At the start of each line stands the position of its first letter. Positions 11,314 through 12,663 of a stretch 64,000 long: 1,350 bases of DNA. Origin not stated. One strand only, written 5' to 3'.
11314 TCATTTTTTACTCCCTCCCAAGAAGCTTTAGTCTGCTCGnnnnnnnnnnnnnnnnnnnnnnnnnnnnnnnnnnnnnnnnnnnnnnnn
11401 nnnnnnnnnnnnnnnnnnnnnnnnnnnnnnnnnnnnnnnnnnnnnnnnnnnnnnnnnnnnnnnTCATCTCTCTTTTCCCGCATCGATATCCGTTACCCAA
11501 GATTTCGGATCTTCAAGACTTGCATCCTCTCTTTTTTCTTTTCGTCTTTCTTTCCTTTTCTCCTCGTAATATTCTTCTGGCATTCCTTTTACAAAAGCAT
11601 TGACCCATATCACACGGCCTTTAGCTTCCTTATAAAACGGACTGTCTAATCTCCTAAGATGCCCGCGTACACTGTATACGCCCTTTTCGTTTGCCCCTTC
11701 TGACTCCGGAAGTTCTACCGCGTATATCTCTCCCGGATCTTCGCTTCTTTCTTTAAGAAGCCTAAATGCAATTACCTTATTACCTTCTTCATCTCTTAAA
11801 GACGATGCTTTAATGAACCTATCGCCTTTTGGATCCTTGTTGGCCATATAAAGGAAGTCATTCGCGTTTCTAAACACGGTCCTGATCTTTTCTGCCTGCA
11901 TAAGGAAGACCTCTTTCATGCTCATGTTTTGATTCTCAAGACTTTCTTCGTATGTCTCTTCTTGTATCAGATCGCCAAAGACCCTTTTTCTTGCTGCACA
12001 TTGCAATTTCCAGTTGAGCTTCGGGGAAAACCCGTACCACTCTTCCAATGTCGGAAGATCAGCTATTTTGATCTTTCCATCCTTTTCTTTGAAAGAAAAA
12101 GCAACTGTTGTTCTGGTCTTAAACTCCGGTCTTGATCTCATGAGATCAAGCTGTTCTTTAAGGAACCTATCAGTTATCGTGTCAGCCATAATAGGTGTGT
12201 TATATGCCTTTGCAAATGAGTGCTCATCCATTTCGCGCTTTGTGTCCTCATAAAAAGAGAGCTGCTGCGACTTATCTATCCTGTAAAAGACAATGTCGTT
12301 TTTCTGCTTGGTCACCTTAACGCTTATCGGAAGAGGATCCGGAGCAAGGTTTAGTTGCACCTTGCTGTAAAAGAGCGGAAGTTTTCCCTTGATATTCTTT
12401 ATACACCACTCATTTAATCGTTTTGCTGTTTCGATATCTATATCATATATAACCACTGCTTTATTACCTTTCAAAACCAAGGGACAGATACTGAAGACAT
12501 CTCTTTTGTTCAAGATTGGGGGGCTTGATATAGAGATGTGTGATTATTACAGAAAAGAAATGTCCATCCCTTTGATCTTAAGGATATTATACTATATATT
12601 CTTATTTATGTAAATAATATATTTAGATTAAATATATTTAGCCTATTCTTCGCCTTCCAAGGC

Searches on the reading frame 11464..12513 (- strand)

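Call 7: search_protein_families(library=pfam, proteins=[window:11464-12513:-], max_evalue=0.01)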
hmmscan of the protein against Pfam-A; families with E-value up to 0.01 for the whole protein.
window:11464-12513:- (349 aa): 0 families

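Call 53: search_protein_families(library=phrogs, proteins=[window:11464-12513:-], max_evalue=0.1)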
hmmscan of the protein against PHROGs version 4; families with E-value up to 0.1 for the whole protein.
window:11464-12513:- (349 aa): 2 families
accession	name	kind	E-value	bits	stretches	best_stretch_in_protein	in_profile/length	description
phrog_7469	-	other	0.0099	16.3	1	183-255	225-299/357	amidoligase enzyme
phrog_15020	-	DNA, RNA and nucleotide metabolism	0.037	14.6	1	303-334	116-147/160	HTH DNA binding protein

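Call 54: search_protein_families(library=ncbifam, proteins=[window:11464-12513:-], max_evalue=0.1)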
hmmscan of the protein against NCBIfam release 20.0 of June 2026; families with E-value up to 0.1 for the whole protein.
window:11464-12513:- (349 aa): 0 families
